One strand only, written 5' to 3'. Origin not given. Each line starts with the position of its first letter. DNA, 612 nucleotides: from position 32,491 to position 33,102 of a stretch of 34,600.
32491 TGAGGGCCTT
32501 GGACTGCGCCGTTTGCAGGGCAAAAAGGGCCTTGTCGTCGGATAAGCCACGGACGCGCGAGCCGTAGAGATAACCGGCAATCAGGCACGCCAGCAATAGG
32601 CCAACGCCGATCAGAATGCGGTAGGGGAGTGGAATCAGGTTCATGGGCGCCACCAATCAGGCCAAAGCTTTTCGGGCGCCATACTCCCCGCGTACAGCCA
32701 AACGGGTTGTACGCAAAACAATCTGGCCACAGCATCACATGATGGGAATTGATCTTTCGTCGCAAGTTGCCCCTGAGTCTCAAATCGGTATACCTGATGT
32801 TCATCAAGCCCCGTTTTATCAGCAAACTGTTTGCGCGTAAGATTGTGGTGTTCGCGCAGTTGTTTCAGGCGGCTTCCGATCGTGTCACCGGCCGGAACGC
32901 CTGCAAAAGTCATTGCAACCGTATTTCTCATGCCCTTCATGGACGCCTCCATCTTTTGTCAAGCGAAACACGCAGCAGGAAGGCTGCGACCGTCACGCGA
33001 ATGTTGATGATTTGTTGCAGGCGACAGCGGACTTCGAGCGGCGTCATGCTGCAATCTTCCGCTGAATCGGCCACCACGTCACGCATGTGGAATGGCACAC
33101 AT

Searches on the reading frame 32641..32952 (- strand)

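Call 37: search_protein_families(library=pfam, proteins=[window:32641-32952:-], max_evalue=0.01)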
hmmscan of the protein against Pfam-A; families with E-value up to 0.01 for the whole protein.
window:32641-32952:- (103 aa): 4 families
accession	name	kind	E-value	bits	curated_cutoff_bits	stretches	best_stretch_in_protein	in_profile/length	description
PF13560.12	HTH_31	-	2.5e-07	31.4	27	1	25-68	2-46/64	Helix-turn-helix domain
PF12844.13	HTH_19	-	1.1e-05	25.7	30.2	1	26-58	1-33/64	Helix-turn-helix domain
PF01381.28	HTH_3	-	0.00013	22.4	23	1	29-59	1-31/55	Helix-turn-helix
PF13443.12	HTH_26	-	0.0015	19.2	22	1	28-59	1-32/63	Cro/C1-type HTH DNA-binding domain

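Call 41: search_protein_families(library=phrogs, proteins=[window:32641-32952:-], max_evalue=0.01)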
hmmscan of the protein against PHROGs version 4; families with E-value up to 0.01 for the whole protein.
window:32641-32952:- (103 aa): 12 families
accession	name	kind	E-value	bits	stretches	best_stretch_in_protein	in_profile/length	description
phrog_2328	-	transcription regulation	4.7e-09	37.1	1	18-93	9-81/128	transcriptional repressor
phrog_7950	-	transcription regulation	4.8e-07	30.7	1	27-67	10-50/68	transcriptional repressor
phrog_8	-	transcription regulation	1.1e-06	29.3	1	23-73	75-119/346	transcriptional regulator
phrog_147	-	transcription regulation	5.9e-05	24.4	1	24-94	4-74/100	transcriptional regulator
phrog_3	-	transcription regulation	0.00017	22.5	1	23-97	87-156/430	transcriptional repressor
phrog_2967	-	transcription regulation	0.00032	21.3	1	24-91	10-74/225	transcriptional regulator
phrog_5823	-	transcription regulation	0.00066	19.9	1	23-81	5-61/404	transcriptional regulator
phrog_4779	-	transcription regulation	0.0014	20.2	1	27-73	5-50/98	transcriptional regulator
phrog_925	-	DNA, RNA and nucleotide metabolism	0.0048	17.6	1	30-57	10-37/67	HTH DNA binding protein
phrog_2439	-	transcription regulation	0.0048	16.8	1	25-60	8-43/367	transcriptional regulator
phrog_4836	-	transcription regulation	0.0072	16.9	1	25-88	76-136/194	CII-like regulator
phrog_11553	-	unknown function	0.009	16.3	1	18-64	29-75/278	-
